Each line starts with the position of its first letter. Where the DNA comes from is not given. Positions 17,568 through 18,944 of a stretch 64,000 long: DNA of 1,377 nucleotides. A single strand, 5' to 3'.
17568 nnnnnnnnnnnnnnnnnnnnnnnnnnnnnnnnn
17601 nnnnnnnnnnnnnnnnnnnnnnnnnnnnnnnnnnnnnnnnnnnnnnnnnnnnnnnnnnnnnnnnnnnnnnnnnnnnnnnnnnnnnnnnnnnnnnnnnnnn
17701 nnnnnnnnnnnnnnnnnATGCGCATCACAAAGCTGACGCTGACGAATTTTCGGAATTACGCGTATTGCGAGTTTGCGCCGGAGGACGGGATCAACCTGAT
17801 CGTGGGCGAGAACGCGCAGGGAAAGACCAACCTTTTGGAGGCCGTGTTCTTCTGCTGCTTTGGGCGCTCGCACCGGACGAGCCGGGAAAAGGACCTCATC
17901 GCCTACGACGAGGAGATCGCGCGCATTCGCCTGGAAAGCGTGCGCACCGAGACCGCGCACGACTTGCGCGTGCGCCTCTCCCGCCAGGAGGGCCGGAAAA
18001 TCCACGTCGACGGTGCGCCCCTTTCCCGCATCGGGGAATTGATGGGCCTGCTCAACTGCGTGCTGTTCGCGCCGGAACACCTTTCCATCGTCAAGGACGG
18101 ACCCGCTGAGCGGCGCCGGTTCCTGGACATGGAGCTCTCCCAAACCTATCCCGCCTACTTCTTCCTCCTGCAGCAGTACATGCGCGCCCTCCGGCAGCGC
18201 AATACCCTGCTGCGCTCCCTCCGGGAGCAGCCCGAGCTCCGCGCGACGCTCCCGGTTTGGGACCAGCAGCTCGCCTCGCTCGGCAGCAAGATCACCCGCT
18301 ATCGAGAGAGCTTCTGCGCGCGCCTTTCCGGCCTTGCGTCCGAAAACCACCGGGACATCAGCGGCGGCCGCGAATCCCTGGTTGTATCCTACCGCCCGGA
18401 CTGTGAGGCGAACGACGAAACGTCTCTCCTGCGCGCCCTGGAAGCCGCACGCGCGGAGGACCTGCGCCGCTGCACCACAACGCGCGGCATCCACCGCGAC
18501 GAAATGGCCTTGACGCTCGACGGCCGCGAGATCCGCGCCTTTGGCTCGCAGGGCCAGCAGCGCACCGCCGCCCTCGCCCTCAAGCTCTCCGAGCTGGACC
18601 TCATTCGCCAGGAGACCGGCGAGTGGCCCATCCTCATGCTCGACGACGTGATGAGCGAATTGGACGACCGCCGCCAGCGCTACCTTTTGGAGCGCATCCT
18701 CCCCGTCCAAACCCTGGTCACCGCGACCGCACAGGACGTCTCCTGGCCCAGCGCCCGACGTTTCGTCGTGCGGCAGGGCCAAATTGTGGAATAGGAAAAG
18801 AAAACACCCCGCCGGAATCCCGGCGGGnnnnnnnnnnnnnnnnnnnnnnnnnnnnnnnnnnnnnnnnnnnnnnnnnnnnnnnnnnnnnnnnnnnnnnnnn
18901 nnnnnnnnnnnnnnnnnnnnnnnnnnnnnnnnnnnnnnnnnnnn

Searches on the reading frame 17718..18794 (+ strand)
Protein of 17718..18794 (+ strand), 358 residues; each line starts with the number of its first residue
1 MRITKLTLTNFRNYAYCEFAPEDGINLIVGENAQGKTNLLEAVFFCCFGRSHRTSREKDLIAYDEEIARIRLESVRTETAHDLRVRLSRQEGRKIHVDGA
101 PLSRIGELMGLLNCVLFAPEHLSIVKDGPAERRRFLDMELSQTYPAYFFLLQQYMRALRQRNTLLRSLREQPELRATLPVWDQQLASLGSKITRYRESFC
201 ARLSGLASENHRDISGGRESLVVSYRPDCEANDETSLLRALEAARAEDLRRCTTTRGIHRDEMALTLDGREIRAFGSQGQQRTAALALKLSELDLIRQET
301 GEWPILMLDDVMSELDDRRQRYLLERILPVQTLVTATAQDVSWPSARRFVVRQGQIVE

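Call 11: find_homologous_proteins(query=window:17718-18794:+, max_evalue=1e-20)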
Query window:17718-18794:+ (358 aa): 7978 proteins with E <= 1e-20 among 8000 candidates; the best 120 are listed.
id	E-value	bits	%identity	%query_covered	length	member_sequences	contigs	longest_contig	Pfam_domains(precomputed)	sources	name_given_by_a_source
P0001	2.4e-215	732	93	100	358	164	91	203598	PF13175.13,PF13476.13,PF02463.26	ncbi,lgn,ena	-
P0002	9.4e-188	641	81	100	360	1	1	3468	PF13175.13,PF13476.13,PF02463.26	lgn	-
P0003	3.4e-186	636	82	99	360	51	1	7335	PF13175.13,PF13476.13,PF02463.26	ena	-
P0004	5.1e-186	636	80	99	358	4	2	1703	PF13175.13,PF13476.13,PF02463.26,PF13304.13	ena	-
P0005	6.4e-186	635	80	99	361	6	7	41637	PF13175.13,PF13476.13,PF02463.26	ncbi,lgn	-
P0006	1.2e-184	631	79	99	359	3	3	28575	PF13175.13,PF13476.13,PF02463.26,PF13304.13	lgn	-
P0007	7.5e-184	629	80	99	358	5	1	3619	PF13175.13,PF13476.13,PF02463.26,PF13304.13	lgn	-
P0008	1.5e-183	628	79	100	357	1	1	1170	PF13175.13,PF13476.13,PF02463.26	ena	-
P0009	2.9e-183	627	80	99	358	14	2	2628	PF13175.13,PF13476.13,PF02463.26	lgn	-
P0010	3.0e-183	627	79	100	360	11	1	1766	PF13175.13,PF13476.13,PF02463.26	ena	-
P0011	4.6e-183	626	80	99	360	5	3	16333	PF13175.13,PF13476.13,PF02463.26,PF13304.13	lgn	-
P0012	1.2e-181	621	79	100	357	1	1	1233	PF13175.13,PF13476.13,PF02463.26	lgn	-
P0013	1.2e-181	621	79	99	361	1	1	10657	PF13175.13,PF13476.13,PF02463.26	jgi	jgi:DNA replication and repair protein RecF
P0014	9.1e-181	618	79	100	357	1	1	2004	PF13175.13,PF13476.13,PF02463.26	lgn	-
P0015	1.1e-180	618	79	99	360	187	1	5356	PF13476.13,PF02463.26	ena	-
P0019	2.7e-177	607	76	100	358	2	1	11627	PF13175.13,PF13476.13,PF02463.26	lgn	-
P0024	3.0e-171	587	72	100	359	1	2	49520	PF13175.13,PF13476.13,PF02463.26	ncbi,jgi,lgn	-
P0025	5.2e-170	583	72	100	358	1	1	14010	PF13175.13,PF13476.13,PF02463.26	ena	-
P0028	7.0e-136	471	61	100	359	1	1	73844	PF13476.13,PF02463.26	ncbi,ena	-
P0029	5.3e-135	468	59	100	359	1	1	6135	PF13476.13,PF02463.26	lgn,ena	-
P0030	9.0e-131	454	60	99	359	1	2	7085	PF13175.13,PF13476.13,PF02463.26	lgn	-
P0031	2.3e-127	443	56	99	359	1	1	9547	PF13175.13,PF13476.13,PF02463.26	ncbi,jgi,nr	ncbi:MAG: DNA replication/repair protein RecF [Christensenellaceae bacterium]|jgi:DNA replication an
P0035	1.7e-122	427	54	99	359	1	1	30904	PF13476.13,PF02463.26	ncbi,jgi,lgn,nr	ncbi:MAG: DNA replication/repair protein RecF [Christensenellaceae bacterium]|jgi:DNA replication an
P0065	8.7e-110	385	68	80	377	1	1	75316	PF13175.13,PF13476.13,PF02463.26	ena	-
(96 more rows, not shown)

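Call 15: find_related_loci(query=A1, collection=genome_contigs, flank=6000)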
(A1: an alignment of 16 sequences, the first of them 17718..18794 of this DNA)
Query A1 (358 aa) in genome_contigs; peptide patterns used: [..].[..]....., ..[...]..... (x = any residue, [..] = any of these).
600 stretches matched a pattern (row limit reached: there are more); 599 encode a relative of the query (tblastn E <= 1e-3); the best 80 are kept; 80 distinct loci.
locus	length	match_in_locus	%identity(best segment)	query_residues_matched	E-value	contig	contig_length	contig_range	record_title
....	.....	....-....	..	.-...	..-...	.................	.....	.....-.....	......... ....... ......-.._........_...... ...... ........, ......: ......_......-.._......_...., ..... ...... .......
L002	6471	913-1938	51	1-337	6e-108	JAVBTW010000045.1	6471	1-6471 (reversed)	MAG: Eubacteriales bacterium isolate EPI_MAG_00261 c_000011855759, whole genome shotgun sequence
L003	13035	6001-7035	50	1-338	4e-102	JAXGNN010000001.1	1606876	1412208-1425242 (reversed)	MAG: Christensenellales bacterium isolate AnMBR.bin257 bin257_1, whole genome shotgun sequence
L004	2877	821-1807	48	1-337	6e-103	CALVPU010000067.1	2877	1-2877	MAG: uncultured Eubacteriales bacterium isolate E0_FAY__bin135 genome assembly, contig: E0_FAY__k127_2326113, whole geno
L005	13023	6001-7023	50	1-338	4e-99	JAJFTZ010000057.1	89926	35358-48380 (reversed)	MAG: Eubacteriales bacterium isolate bin.350 k141_4203176, whole genome shotgun sequence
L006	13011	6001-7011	45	1-340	1e-96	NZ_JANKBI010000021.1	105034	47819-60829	Murimonas intestini strain DSM 26524 NODE_21_length_105034_cov_11.925703, whole genome shotgun sequence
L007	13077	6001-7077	42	1-358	7e-96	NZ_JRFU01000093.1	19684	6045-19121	Eubacterium ramulus strain 21 contig93, whole genome shotgun sequence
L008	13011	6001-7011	43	1-340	6e-96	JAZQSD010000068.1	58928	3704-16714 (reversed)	MAG: Eubacterium sp. isolate T1900045214_TC20190210.MAGScoT_cleanbin_000008 SGB_5355_k141_1914472, whole genome shotgun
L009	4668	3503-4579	44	1-358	4e-96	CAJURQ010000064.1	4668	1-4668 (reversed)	MAG: uncultured Lachnospiraceae bacterium isolate MGBC167064 genome assembly, contig: MGBC167064.64, whole genome shotgu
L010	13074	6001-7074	42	1-358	1e-95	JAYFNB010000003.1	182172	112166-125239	MAG: Lachnospiraceae bacterium isolate 3C_1 c_3C_000000040258, whole genome shotgun sequence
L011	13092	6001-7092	45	1-357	2e-95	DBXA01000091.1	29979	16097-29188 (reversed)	MAG TPA_asm: Christensenella sp. UBA1224 UBA1224_contig_72740, whole genome shotgun sequence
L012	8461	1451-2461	45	1-340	5e-95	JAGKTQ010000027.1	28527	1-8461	MAG: Lachnospiraceae bacterium isolate cow4.13 cow4_13_210, whole genome shotgun sequence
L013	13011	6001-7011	43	1-340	1e-94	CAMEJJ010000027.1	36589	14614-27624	MAG: uncultured Lachnospiraceae bacterium isolate SRR11489746_bin.3_metaWRAP_v1.3_MAG genome assembly, contig: ERZ114667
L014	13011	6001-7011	43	1-340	6e-94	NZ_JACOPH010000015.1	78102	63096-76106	Roseburia zhanii strain BX1005 DNA.677_ctg0015, whole genome shotgun sequence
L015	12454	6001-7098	42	1-357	5e-94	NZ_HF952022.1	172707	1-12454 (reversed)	Thermobrachium celere DSM 8682, whole genome shotgun sequence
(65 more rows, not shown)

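Call 17: find_encoding_contigs(protein=P0001, flank=6000, max_places=4)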
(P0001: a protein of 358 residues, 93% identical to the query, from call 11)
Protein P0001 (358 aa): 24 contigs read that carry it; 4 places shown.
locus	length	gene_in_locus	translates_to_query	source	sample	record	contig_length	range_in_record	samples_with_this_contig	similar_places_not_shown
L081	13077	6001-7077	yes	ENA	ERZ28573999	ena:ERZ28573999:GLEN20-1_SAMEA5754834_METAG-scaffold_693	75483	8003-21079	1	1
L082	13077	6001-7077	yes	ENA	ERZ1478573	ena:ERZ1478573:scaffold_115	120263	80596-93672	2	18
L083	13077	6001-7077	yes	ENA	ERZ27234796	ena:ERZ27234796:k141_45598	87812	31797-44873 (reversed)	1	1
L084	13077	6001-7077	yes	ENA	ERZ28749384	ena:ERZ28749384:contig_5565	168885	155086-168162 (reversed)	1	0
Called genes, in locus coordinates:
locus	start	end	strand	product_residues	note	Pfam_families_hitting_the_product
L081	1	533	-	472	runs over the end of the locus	PF10396:TrmE_N, PF12631:MnmE_helical, PF03193:RsgA_GTPase (faint), PF02421:FeoB_N, PF01926:MMR_HSR1, PF00009:GTP_EFTU (weak)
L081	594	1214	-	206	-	PF14804:Jag_N, PF13083:KH_KhpA-B, PF01424:R3H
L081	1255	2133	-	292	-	PF02096:60KD_IMP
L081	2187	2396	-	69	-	PF01809:YidD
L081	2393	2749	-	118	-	PF00825:Ribonuclease_P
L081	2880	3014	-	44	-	PF00468:Ribosomal_L34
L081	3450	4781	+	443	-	PF11638:DnaA_N, PF00308:Bac_DnaA, PF01695:IstB_IS21 (weak), PF08299:Bac_DnaA_C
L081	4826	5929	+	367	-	PF00712:DNA_pol3_beta, PF02767:DNA_pol3_beta_2, PF02768:DNA_pol3_beta_3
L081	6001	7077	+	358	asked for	PF02463:SMC_N, PF13175:AAA_15, PF13476:AAA_23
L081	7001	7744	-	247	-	-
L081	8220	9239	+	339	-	PF04041:Glyco_hydro_130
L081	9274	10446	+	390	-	PF04041:Glyco_hydro_130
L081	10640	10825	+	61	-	-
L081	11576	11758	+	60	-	-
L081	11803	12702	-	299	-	-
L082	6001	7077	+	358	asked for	PF02463:SMC_N, PF13175:AAA_15, PF13476:AAA_23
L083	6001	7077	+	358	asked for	PF02463:SMC_N, PF13175:AAA_15, PF13476:AAA_23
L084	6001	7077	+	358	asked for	PF02463:SMC_N, PF13175:AAA_15, PF13476:AAA_23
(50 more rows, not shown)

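Call 18: find_encoding_contigs(protein=P0005, flank=6000, max_places=3)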
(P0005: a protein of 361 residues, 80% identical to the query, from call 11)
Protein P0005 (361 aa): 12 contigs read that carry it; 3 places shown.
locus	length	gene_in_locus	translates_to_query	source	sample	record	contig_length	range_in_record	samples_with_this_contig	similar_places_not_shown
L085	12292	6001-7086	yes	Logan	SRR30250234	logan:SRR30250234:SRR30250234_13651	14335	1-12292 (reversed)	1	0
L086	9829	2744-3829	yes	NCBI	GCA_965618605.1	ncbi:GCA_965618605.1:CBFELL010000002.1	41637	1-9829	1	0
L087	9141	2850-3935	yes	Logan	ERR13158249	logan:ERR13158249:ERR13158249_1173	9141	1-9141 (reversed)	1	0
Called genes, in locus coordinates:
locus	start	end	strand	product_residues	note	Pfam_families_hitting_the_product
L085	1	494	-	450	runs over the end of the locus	PF10396:TrmE_N, PF12631:MnmE_helical, PF03193:RsgA_GTPase (faint), PF00350:Dynamin_N (faint), PF01926:MMR_HSR1, PF02421:FeoB_N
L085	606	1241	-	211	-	PF14804:Jag_N, PF13083:KH_KhpA-B, PF01424:R3H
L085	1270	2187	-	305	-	PF02096:60KD_IMP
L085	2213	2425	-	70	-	PF01809:YidD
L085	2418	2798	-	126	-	PF00825:Ribonuclease_P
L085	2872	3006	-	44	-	PF00468:Ribosomal_L34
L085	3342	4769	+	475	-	PF11638:DnaA_N, PF00308:Bac_DnaA, PF01695:IstB_IS21 (weak), PF08299:Bac_DnaA_C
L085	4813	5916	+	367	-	PF00712:DNA_pol3_beta, PF02767:DNA_pol3_beta_2, PF02768:DNA_pol3_beta_3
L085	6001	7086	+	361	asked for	PF02463:SMC_N, PF13175:AAA_15 (weak), PF13476:AAA_23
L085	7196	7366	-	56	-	-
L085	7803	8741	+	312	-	PF01183:Glyco_hydro_25, PF01476:LysM, PF23473:LysM3_LYK4_5 (weak), PF01476:LysM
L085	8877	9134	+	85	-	-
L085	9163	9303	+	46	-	-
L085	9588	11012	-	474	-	PF01546:Peptidase_M20, PF07687:M20_dimer (weak)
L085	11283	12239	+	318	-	PF03747:ADP_ribosyl_GH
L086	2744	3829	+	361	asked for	PF02463:SMC_N, PF13175:AAA_15 (weak), PF13476:AAA_23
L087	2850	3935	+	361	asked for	PF02463:SMC_N, PF13175:AAA_15 (weak), PF13476:AAA_23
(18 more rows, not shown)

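Call 19: find_encoding_contigs(protein=P0024, flank=6000, max_places=2)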
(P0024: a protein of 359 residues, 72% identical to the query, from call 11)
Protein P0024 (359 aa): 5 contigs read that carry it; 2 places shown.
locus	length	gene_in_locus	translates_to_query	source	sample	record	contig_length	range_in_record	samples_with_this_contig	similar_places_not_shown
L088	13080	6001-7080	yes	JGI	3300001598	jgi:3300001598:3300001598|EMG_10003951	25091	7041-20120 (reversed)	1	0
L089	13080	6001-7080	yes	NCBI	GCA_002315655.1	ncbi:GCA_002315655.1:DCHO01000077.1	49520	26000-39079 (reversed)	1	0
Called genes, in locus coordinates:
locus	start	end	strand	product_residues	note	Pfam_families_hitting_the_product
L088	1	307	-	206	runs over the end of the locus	PF14804:Jag_N, PF13083:KH_KhpA-B, PF01424:R3H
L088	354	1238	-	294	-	PF02096:60KD_IMP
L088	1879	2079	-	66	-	PF01809:YidD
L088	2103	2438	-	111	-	PF00825:Ribonuclease_P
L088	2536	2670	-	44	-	PF00468:Ribosomal_L34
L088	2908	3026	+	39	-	-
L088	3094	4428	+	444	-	PF11638:DnaA_N, PF01695:IstB_IS21 (weak), PF00308:Bac_DnaA, PF00004:AAA (weak), PF08299:Bac_DnaA_C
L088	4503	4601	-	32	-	-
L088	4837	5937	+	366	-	PF00712:DNA_pol3_beta, PF02767:DNA_pol3_beta_2, PF02768:DNA_pol3_beta_3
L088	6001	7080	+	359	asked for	PF02463:SMC_N, PF13175:AAA_15, PF13476:AAA_23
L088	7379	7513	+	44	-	-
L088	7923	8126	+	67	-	PF06107:DUF951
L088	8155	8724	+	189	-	PF10502:Peptidase_S26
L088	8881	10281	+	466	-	PF01546:Peptidase_M20, PF07687:M20_dimer (faint)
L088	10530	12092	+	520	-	PF00682:HMGL-like, PF22617:HCS_D2, PF08502:LeuA_dimer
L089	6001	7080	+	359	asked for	PF02463:SMC_N, PF13175:AAA_15, PF13476:AAA_23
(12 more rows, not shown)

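Call 20: find_encoding_contigs(protein=P0028, flank=6000, max_places=1)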
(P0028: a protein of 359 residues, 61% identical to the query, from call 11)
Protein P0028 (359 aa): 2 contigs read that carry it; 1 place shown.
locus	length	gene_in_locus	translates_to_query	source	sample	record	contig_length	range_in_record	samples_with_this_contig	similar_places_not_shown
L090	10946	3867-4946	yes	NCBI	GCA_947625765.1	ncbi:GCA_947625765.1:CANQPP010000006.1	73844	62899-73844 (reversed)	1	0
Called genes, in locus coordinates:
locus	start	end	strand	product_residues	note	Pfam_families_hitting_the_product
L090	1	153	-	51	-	?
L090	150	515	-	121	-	PF00825:Ribonuclease_P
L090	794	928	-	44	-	PF00468:Ribosomal_L34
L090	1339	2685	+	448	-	PF01695:IstB_IS21, PF00308:Bac_DnaA, PF08299:Bac_DnaA_C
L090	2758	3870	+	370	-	PF00712:DNA_pol3_beta, PF02767:DNA_pol3_beta_2, PF02768:DNA_pol3_beta_3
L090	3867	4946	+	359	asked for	PF02463:SMC_N, PF13476:AAA_23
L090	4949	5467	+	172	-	PF19620:DUF6125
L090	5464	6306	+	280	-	PF05116:S6PP (faint), PF08282:Hydrolase_3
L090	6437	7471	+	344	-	PF01628:HrcA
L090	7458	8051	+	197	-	PF01025:GrpE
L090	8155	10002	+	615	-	PF00012:HSP70, PF06723:MreB_Mbl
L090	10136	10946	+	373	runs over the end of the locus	PF00226:DnaJ, PF01556:DnaJ_C, PF00684:DnaJ_CXXCXGXG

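Call 21: find_encoding_contigs(protein=P0035, flank=6000, max_places=1)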
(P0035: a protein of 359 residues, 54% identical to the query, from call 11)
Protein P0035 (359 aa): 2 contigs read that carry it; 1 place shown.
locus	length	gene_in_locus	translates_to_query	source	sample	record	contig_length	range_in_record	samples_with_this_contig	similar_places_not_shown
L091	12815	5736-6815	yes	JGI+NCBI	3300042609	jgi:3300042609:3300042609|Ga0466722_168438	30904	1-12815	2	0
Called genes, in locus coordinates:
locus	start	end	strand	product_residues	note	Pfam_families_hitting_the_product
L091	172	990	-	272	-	PF14804:Jag_N, PF13083:KH_KhpA-B, PF01424:R3H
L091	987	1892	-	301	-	PF02096:60KD_IMP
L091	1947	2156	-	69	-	PF01809:YidD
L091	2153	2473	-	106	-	PF00825:Ribonuclease_P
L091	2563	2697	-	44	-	PF00468:Ribosomal_L34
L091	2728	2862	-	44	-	-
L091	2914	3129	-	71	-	-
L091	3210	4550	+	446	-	PF11638:DnaA_N, PF01695:IstB_IS21 (weak), PF00308:Bac_DnaA, PF00004:AAA (weak), PF08299:Bac_DnaA_C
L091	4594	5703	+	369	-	PF00712:DNA_pol3_beta, PF02767:DNA_pol3_beta_2, PF02768:DNA_pol3_beta_3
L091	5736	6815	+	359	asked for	PF02463:SMC_N, PF13476:AAA_23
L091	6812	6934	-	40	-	-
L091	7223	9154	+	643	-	PF02518:HATPase_c, PF00204:DNA_gyraseB, PF01751:Toprim, PF00986:DNA_gyraseB_C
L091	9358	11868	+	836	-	PF00521:DNA_topoisoIV, PF03989:DNA_gyraseA_C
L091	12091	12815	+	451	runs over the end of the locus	PF10396:TrmE_N, PF12631:MnmE_helical, PF01926:MMR_HSR1, PF02421:FeoB_N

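Call 22: find_encoding_contigs(protein=P0019, flank=6000, max_places=1)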
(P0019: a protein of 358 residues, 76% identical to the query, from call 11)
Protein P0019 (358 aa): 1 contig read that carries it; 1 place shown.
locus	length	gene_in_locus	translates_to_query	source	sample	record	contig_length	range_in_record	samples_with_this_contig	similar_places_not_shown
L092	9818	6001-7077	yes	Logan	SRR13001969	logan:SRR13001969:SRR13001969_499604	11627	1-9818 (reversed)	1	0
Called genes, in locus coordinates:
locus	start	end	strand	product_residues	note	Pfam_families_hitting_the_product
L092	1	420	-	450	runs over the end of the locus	PF10396:TrmE_N, PF12631:MnmE_helical, PF03193:RsgA_GTPase (faint), PF00009:GTP_EFTU (faint), PF00350:Dynamin_N (faint), PF01926:MMR_HSR1, PF02421:FeoB_N, PF04548:AIG1 (weak)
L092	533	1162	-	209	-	PF14804:Jag_N, PF13083:KH_KhpA-B, PF01424:R3H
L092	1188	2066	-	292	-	PF02096:60KD_IMP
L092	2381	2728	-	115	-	PF00825:Ribonuclease_P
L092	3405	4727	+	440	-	PF11638:DnaA_N, PF00308:Bac_DnaA, PF01695:IstB_IS21 (weak), PF08299:Bac_DnaA_C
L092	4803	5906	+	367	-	PF00712:DNA_pol3_beta, PF02767:DNA_pol3_beta_2, PF02768:DNA_pol3_beta_3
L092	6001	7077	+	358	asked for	PF02463:SMC_N, PF13175:AAA_15, PF13476:AAA_23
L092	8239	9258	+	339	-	PF04041:Glyco_hydro_130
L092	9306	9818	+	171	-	?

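Call 23: find_encoding_contigs(protein=P0065, flank=6000, max_places=1)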
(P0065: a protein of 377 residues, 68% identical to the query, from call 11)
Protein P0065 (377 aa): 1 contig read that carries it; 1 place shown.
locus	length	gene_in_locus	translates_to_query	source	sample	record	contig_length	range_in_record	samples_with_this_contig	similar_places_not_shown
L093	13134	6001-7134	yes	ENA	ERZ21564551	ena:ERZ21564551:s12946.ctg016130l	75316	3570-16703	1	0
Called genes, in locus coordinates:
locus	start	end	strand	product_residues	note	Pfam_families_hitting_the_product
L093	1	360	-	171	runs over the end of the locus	PF12631:MnmE_helical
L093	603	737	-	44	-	PF01424:R3H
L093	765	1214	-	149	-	PF14804:Jag_N, PF13083:KH_KhpA-B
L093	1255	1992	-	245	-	PF02096:60KD_IMP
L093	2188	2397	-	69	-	PF01809:YidD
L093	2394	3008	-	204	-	PF00468:Ribosomal_L34, PF00825:Ribonuclease_P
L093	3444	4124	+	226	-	PF11638:DnaA_N, PF00308:Bac_DnaA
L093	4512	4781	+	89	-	PF08299:Bac_DnaA_C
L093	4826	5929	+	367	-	PF00712:DNA_pol3_beta, PF02767:DNA_pol3_beta_2, PF02768:DNA_pol3_beta_3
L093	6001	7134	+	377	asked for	PF02463:SMC_N, PF13175:AAA_15, PF13476:AAA_23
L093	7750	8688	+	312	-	-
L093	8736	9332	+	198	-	PF04041:Glyco_hydro_130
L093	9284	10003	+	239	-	-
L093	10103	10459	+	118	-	PF04041:Glyco_hydro_130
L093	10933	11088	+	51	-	PF02559:CarD_TRCF_RID (weak)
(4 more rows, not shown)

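Call 36: list_cluster_members(proteins=[P0001, P0005, P0024, P0028])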
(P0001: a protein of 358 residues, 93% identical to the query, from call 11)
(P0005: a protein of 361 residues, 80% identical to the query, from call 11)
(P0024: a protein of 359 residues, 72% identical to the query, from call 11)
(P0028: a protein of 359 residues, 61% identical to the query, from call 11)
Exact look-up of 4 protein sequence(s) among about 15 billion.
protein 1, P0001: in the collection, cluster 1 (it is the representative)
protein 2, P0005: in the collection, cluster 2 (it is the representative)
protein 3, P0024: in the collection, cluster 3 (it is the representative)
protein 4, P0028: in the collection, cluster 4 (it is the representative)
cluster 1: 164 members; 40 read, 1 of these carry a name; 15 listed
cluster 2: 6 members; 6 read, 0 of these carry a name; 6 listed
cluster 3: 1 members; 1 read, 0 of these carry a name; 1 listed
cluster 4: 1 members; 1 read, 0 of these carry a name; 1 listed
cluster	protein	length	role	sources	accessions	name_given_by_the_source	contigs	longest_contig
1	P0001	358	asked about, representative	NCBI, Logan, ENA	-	-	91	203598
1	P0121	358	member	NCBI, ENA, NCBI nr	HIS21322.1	MAG TPA: DNA replication/repair protein RecF [Candidatus Spyradocola merdavium] | DNA replication/repair protein RecF [Candidatus Spyradocola merdavium]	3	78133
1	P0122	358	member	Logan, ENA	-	-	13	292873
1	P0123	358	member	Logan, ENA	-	-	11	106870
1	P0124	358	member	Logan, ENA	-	-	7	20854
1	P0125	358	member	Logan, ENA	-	-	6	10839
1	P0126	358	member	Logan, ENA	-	-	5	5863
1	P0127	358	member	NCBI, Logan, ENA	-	-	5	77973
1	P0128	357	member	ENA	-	-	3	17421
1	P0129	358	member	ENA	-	-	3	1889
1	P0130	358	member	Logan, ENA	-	-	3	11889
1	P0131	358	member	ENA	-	-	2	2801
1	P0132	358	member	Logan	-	-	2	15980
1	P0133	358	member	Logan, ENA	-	-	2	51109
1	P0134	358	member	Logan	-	-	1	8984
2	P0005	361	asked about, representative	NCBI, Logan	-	-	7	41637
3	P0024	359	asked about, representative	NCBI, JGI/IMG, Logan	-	-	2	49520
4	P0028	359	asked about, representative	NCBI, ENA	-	-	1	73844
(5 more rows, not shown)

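Call 45: find_encoding_contigs(protein=P0031, flank=6000, max_places=1)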
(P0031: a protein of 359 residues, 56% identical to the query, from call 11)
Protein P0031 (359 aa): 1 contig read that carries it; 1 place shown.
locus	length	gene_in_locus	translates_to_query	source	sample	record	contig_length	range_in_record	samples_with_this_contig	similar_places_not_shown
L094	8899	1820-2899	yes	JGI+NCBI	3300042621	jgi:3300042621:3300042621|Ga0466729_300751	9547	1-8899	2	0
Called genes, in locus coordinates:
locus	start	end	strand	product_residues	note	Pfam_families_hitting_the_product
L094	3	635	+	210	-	PF00308:Bac_DnaA, PF22688:Hda_lid (faint), PF08299:Bac_DnaA_C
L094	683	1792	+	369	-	PF00712:DNA_pol3_beta, PF02767:DNA_pol3_beta_2, PF02768:DNA_pol3_beta_3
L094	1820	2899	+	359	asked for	PF02463:SMC_N, PF13175:AAA_15 (faint), PF13476:AAA_23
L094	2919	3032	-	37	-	-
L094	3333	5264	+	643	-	PF02518:HATPase_c, PF00204:DNA_gyraseB, PF01751:Toprim, PF00986:DNA_gyraseB_C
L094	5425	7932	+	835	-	PF00521:DNA_topoisoIV, PF03989:DNA_gyraseA_C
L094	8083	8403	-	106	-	-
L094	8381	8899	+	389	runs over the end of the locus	PF10396:TrmE_N, PF12631:MnmE_helical, PF01926:MMR_HSR1, PF02421:FeoB_N (weak), PF00350:Dynamin_N (faint)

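Call 46: find_encoding_contigs(protein=P0030, flank=6000, max_places=1)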
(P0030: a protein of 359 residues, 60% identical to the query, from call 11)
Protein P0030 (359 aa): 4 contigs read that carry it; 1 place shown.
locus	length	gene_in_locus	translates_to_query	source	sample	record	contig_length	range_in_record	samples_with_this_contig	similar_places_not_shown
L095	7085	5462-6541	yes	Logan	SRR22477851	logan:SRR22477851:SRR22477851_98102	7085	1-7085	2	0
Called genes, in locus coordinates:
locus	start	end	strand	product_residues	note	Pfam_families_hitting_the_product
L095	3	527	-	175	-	?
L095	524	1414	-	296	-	PF02096:60KD_IMP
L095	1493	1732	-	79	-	PF01809:YidD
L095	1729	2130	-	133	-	PF00825:Ribonuclease_P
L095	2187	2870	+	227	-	-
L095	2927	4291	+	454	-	PF11638:DnaA_N, PF01695:IstB_IS21, PF00308:Bac_DnaA, PF08299:Bac_DnaA_C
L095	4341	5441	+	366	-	PF00712:DNA_pol3_beta, PF02767:DNA_pol3_beta_2, PF02768:DNA_pol3_beta_3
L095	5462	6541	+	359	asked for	PF02463:SMC_N, PF13175:AAA_15 (weak), PF13476:AAA_23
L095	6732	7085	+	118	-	?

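Call 47: find_encoding_contigs(protein=P0029, flank=6000, max_places=1)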
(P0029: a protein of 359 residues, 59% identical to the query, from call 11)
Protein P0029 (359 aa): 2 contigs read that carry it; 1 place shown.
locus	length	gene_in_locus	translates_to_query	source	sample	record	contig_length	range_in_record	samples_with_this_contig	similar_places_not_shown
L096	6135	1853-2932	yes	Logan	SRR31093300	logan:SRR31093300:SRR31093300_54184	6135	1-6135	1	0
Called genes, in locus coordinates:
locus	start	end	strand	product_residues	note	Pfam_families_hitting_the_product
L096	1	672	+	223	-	?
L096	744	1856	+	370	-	PF00712:DNA_pol3_beta, PF02767:DNA_pol3_beta_2, PF02768:DNA_pol3_beta_3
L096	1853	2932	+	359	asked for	PF02463:SMC_N, PF13476:AAA_23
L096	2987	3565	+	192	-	PF13302:Acetyltransf_3, PF00583:Acetyltransf_1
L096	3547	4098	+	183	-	PF22765:DUF7010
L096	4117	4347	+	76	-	-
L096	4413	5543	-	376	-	PF00226:DnaJ, PF01556:DnaJ_C, PF00684:DnaJ_CXXCXGXG, PF15777:Anti-TRAP (faint)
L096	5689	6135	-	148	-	?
